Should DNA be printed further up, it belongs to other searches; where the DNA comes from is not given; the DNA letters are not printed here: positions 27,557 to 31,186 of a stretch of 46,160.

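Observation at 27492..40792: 13-kb operon without an ATPase or regulator, joining two ABC permease pairs to three giant extracytoplasmic proteins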

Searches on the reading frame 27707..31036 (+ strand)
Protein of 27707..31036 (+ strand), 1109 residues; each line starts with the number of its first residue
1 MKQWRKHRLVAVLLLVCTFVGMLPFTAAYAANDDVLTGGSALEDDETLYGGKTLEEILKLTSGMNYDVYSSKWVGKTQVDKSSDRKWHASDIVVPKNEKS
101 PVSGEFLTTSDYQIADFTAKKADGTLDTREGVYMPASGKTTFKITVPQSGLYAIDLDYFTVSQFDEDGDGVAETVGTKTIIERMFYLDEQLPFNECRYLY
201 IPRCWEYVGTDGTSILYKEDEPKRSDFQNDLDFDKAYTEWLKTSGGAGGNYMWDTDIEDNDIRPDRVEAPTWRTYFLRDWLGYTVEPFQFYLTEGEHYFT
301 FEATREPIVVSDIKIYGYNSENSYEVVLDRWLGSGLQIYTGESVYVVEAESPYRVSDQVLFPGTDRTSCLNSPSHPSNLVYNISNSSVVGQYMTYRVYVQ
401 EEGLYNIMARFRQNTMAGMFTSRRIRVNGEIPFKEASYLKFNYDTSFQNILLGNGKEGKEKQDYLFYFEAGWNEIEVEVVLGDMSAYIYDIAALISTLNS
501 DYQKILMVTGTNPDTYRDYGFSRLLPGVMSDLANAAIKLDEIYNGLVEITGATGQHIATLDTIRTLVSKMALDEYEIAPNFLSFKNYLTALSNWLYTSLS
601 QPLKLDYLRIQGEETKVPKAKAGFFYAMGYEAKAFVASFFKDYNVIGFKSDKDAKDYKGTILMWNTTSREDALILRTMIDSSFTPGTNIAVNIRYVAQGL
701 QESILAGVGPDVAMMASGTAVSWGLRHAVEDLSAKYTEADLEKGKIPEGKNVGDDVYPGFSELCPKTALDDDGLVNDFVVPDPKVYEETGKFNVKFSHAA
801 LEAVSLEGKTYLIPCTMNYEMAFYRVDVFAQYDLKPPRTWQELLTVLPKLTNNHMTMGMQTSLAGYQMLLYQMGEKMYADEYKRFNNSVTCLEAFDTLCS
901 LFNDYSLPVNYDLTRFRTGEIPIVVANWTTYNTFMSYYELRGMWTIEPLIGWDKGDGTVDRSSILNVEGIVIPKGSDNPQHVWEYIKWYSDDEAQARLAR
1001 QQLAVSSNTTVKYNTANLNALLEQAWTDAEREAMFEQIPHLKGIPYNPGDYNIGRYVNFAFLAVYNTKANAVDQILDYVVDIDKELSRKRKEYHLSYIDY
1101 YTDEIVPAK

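Call 3: search_protein_families(library=pfam, proteins=[window:27707-31036:+], max_evalue=0.01)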
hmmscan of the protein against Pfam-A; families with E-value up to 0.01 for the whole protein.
window:27707-31036:+ (1109 aa): 2 families
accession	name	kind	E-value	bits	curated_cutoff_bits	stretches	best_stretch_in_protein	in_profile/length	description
PF13416.11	SBP_bac_8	-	3.3e-19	70.2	27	1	687-1011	10-265/279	Bacterial extracellular solute-binding protein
PF01547.30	SBP_bac_1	-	1.6e-18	68.2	26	1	686-996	21-307/307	Bacterial extracellular solute-binding protein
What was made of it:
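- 27707..31036 (+): Giant solute-binding protein (1109 aa): signal peptide or anchor without a lipobox, two beta-sandwich modules (about 50-320 and 324-480), a four-helix bundle (484-599) and a CUT1-type oligosaccharide-binding SBP domain (600-1109). Pfam SBP_bac_1/8 at residues 686-1011 (call 3).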

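Call 5: search_protein_families(library=ncbifam, proteins=[window:27707-31036:+], max_evalue=0.01)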
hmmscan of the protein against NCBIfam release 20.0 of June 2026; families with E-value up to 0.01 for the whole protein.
window:27707-31036:+ (1109 aa): 1 family
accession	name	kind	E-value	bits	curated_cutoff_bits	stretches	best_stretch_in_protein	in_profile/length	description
TIGR03850.1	bind_CPR_0540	equivalog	7.2e-05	21.6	299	0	806-879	147-225/437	carbohydrate ABC transporter substrate-binding protein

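Call 42: find_homologous_proteins(query=window:27707-31033:+, max_evalue=0.00001)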
Query window:27707-31033:+ (1109 aa): 136 proteins with E <= 0.00001 among 8000 candidates; the best 120 are listed.
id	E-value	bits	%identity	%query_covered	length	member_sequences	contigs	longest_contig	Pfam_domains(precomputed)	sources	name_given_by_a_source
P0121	0.0e+0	2343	91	100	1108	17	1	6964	PF13416.12,PF01547.31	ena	-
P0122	0.0e+0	2221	86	100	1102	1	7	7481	PF01547.31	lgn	-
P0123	0.0e+0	2116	83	100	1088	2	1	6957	PF01547.31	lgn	-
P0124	0.0e+0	1761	70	99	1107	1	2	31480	PF13416.12,PF01547.31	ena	-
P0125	0.0e+0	1747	71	98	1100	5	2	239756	PF13416.12,PF01547.31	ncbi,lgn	-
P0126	0.0e+0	1743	69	99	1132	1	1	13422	PF13416.12,PF01547.31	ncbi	-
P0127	0.0e+0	1735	70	99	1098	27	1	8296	PF13416.12,PF01547.31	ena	-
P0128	0.0e+0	1733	69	100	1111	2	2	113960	PF13416.12,PF01547.31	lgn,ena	-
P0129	0.0e+0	1711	69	98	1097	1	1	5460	PF13416.12,PF01547.31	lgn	-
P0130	0.0e+0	1709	69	98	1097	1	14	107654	PF13416.12,PF01547.31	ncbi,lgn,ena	-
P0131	0.0e+0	1705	69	100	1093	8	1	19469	PF01547.31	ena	-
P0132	0.0e+0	1685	67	99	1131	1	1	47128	PF01547.31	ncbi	-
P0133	0.0e+0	1684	73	88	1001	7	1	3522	PF13416.12,PF01547.31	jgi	jgi:ABC-type glycerol-3-phosphate transport system substrate-binding protein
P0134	0.0e+0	1683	67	99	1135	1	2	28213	PF01547.31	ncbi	-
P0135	0.0e+0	1677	66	99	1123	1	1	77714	PF01547.31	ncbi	-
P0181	7.6e-212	724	36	95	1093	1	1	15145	PF25275.2,PF01547.31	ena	-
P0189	4.8e-181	622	34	90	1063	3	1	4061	PF16990.12,PF01547.31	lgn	-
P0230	5.7e-128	447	30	87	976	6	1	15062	PF16990.12,PF25275.2,PF01547.31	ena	-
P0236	7.8e-119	416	28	89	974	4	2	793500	PF13416.12,PF01547.31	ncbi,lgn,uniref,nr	ncbi:ABC transporter substrate-binding protein [Paenibacillus montaniterrae]|uniref:ABC transporter 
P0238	2.5e-116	408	30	88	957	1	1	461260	PF13416.12,PF01547.31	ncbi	ncbi:extracellular solute-binding protein [Caldicellulosiruptoraceae bacterium PP1]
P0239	4.0e-116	407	29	88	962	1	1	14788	PF13416.12,PF01547.31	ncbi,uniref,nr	ncbi:extracellular solute-binding protein [Dictyoglomus thermophilum]|uniref:extracellular solute-bi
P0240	4.1e-116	407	29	91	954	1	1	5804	PF13416.12,PF16990.12,PF25275.2,PF01547.31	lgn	-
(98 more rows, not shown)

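Call 43: find_encoding_contigs(protein=P0236, flank=10000, max_places=2)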
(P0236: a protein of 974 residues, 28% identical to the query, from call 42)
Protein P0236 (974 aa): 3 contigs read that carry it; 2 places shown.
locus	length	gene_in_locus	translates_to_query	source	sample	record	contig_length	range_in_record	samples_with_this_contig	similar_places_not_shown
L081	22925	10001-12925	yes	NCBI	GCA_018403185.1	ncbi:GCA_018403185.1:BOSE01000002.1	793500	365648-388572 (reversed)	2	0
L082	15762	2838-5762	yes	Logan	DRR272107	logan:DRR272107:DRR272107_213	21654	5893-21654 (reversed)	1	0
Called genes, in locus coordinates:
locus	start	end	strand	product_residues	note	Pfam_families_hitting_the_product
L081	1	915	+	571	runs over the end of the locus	PF06580:His_kinase, PF02518:HATPase_c (faint)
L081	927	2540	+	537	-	PF00072:Response_reg, PF12833:HTH_18, PF00165:HTH_AraC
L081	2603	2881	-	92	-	-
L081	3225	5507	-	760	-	PF07517:SecA_DEAD, PF00270:DEAD (weak), PF01043:SecA_PP_bind, PF21090:P-loop_SecA, PF07516:SecA_SW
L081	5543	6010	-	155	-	-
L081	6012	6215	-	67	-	PF13560:HTH_31, PF13443:HTH_26 (weak), PF01381:HTH_3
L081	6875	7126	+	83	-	-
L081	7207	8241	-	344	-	PF00356:LacI, PF00532:Peripla_BP_1, PF13377:Peripla_BP_3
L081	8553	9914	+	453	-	PF01547:SBP_bac_1, PF13416:SBP_bac_8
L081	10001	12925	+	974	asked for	PF01547:SBP_bac_1, PF13416:SBP_bac_8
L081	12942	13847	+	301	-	PF00528:BPD_transp_1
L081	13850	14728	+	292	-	PF00528:BPD_transp_1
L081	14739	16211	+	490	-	PF01436:NHL (faint)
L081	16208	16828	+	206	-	PF04893:Yip1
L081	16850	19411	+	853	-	PF18952:DUF5696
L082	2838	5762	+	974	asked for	PF01547:SBP_bac_1, PF13416:SBP_bac_8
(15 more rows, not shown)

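Call 44: find_encoding_contigs(protein=P0239, flank=10000, max_places=2)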
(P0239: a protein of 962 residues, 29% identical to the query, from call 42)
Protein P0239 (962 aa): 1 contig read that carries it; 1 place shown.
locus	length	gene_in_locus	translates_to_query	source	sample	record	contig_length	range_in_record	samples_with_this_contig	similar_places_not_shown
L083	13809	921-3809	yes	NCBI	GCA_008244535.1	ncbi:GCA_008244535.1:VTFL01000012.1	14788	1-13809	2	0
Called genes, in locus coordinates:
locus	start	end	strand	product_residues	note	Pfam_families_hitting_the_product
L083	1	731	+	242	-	?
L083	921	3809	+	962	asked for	PF01547:SBP_bac_1, PF13416:SBP_bac_8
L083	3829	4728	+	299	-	PF00528:BPD_transp_1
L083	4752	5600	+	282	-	PF00528:BPD_transp_1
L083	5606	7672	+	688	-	PF01436:NHL (weak), PF04893:Yip1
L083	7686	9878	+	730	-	PF18952:DUF5696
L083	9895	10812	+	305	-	PF00528:BPD_transp_1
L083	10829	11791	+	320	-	PF00528:BPD_transp_1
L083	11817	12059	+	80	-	-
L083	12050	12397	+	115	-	-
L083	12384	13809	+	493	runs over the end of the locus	PF00150:Cellulase, PF03442:CBM_X2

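Call 45: find_encoding_contigs(protein=P0238, flank=10000, max_places=2)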
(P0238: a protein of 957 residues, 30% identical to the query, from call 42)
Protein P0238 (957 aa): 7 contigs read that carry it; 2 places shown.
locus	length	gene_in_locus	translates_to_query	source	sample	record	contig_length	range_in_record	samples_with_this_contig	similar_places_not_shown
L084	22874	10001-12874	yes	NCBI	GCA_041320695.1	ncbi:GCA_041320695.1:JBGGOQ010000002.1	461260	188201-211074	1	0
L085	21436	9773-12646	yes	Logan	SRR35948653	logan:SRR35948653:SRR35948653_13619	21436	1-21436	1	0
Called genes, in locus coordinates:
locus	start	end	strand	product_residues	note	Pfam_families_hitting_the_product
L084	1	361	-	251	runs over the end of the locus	PF06790:UPF0259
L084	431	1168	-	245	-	PF01881:Cas_Cas6_C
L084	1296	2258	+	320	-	PF13349:DUF4097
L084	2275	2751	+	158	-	-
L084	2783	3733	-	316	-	PF20030:bpMoxR, PF00493:MCM (weak), PF01078:Mg_chelatase (faint), PF00004:AAA, PF07726:AAA_3, PF07728:AAA_5, PF17863:AAA_lid_2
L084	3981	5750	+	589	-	PF01476:LysM, PF07501:G5, PF01551:Peptidase_M23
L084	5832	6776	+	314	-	PF03547:Mem_trans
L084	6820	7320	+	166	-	-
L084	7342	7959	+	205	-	PF27162:OB_LytA (weak)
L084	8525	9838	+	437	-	PF13416:SBP_bac_8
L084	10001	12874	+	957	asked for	PF01547:SBP_bac_1, PF13416:SBP_bac_8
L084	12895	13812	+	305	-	PF00528:BPD_transp_1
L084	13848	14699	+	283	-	PF00528:BPD_transp_1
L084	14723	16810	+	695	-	PF25021:TEN_NHL (faint), PF01436:NHL (weak), PF07719:TPR_2 (faint), PF13414:TPR_11 (faint), PF00515:TPR_1 (weak), PF04893:Yip1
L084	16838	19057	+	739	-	PF18952:DUF5696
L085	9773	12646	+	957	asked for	PF01547:SBP_bac_1, PF13416:SBP_bac_8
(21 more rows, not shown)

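Call 48: find_homologous_proteins(query=A3, max_evalue=0.00001)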
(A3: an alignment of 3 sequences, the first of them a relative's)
Query A3 (3 sequences) (739 aa, profile of the alignment): 196 proteins with E <= 0.00001 among 8000 candidates; the best 120 are listed.
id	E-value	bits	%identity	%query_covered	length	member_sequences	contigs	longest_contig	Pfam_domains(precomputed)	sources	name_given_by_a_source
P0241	0.0e+0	1322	100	100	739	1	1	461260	PF18952.7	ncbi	ncbi:DUF5696 domain-containing protein [Caldicellulosiruptoraceae bacterium PP1]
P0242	0.0e+0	1087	46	98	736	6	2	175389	PF18952.7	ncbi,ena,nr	ncbi:MAG TPA: DUF5696 domain-containing protein [Dictyoglomaceae bacterium]|nr:DUF5696 domain-contai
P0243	0.0e+0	1024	48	95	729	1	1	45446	PF18952.7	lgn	-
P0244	6.5e-287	972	47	97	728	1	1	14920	PF18952.7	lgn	-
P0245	4.4e-265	900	29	85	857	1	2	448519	PF18952.7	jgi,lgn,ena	-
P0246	7.5e-228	777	40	99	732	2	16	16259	PF18952.7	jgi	jgi:hypothetical protein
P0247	7.8e-225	767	40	100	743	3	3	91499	PF18952.7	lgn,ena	-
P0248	3.0e-223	761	40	100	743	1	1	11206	PF18952.7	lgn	-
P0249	2.6e-213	729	39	100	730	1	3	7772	PF18952.7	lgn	-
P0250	2.7e-213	729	28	83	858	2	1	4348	PF18952.7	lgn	-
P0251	1.7e-193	663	33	80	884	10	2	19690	PF18952.7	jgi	jgi:hypothetical protein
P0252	2.4e-179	616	29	77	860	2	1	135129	PF18952.7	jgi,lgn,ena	-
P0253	3.6e-175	603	29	82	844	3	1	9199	PF18952.7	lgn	-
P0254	8.6e-170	585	28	81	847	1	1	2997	PF18952.7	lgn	-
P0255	4.0e-165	569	30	85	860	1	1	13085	PF18952.7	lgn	-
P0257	9.9e-162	558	29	86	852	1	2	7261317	PF18952.7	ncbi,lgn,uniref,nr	ncbi:hypothetical protein Back11_07970 [Paenibacillus baekrokdamisoli]|uniref:Uncharacterized protei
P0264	8.3e-140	486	30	82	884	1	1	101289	PF18952.7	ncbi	ncbi:MAG: DUF5696 domain-containing protein [Saccharofermentanales bacterium]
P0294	3.0e-127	444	30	82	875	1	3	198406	PF18952.7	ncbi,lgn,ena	-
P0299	1.7e-122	428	30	100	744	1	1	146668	PF18952.7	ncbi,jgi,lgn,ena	-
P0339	4.3e-106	374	28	82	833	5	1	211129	PF18952.7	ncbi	-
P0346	3.2e-103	365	28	95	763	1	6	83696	PF18952.7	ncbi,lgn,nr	ncbi:MAG: hypothetical protein K6E85_08125 [Lachnospiraceae bacterium]|nr:hypothetical protein [Lach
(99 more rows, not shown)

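Call 49: find_encoding_contigs(protein=P0257, flank=10000, max_places=1)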
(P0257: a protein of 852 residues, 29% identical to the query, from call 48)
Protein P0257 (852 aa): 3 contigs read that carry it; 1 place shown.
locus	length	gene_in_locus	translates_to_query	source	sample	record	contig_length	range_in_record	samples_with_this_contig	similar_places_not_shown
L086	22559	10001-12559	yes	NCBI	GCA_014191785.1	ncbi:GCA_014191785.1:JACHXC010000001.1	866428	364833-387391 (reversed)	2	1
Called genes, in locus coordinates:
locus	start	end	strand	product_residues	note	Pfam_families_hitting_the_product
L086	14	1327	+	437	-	PF03747:ADP_ribosyl_GH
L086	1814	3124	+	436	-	PF01547:SBP_bac_1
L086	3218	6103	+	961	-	PF01547:SBP_bac_1, PF13416:SBP_bac_8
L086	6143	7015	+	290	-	-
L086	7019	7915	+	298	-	PF00528:BPD_transp_1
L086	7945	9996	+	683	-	PF01436:NHL (faint), PF04893:Yip1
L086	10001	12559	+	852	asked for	PF18952:DUF5696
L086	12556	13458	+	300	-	PF00528:BPD_transp_1 (weak)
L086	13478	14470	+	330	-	PF00528:BPD_transp_1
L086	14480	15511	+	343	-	PF01636:APH, PF01633:Choline_kinase (weak)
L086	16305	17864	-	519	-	PF13552:DUF4127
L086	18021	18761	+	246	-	PF00478:IMPDH (faint), PF04131:NanE, PF05690:ThiG (faint)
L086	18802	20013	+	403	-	PF02638:GHL10, PF13200:DUF4015, PF14871:GHL6, PF16373:DUF4985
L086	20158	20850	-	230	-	PF00528:BPD_transp_1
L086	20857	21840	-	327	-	PF04069:OpuAC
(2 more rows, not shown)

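Call 50: find_encoding_contigs(protein=P0346, flank=10000, max_places=1)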
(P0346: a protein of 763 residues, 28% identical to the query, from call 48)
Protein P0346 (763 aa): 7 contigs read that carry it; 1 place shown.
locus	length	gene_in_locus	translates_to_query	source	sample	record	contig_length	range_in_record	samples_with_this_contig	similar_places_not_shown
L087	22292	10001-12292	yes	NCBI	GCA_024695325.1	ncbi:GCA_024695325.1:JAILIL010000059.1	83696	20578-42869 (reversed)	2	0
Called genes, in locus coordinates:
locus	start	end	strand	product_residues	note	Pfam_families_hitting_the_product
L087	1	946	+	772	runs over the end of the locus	PF13517:FG-GAP_3 (faint), PF21348:RGL11_C, PF01839:FG-GAP (faint), PF21348:RGL11_C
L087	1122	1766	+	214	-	PF04854:DUF624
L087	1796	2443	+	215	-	PF04854:DUF624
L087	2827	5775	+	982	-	PF01547:SBP_bac_1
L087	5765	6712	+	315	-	-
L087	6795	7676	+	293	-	PF00528:BPD_transp_1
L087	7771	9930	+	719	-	PF01436:NHL (faint), PF25021:TEN_NHL (faint), PF08450:SGL (weak)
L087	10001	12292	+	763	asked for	PF18952:DUF5696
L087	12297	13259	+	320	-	PF00528:BPD_transp_1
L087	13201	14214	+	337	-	PF00528:BPD_transp_1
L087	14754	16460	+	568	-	PF01547:SBP_bac_1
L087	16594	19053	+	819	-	PF13517:FG-GAP_3 (faint), PF18370:RGI_lyase, PF21348:RGL11_C, PF01839:FG-GAP (faint), PF21348:RGL11_C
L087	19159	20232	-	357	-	PF02311:AraC_binding (weak), PF00165:HTH_AraC, PF12833:HTH_18, PF00165:HTH_AraC (weak)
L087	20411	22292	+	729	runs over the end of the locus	PF00144:Beta-lactamase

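Call 51: find_encoding_contigs(protein=P0264, flank=10000, max_places=1)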
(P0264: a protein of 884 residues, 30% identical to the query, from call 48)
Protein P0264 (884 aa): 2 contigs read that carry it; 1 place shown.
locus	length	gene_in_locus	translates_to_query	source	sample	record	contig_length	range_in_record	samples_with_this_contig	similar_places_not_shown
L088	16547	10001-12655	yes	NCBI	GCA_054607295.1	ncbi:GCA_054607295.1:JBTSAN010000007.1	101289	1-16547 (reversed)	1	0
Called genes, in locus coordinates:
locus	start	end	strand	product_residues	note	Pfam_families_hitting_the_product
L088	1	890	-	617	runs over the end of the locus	PF00295:Glyco_hydro_28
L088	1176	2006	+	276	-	PF02311:AraC_binding, PF00165:HTH_AraC (weak), PF12833:HTH_18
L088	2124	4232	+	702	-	PF02065:Melibiase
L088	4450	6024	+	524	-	PF02368:Big_2 (weak), PF26182:Ig_NUP210_5th (weak)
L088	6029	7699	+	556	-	-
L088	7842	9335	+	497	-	PF01436:NHL (weak)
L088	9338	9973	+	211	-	PF04893:Yip1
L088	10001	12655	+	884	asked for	PF18952:DUF5696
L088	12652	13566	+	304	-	PF00528:BPD_transp_1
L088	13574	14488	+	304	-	PF00528:BPD_transp_1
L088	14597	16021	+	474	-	PF00295:Glyco_hydro_28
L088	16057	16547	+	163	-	?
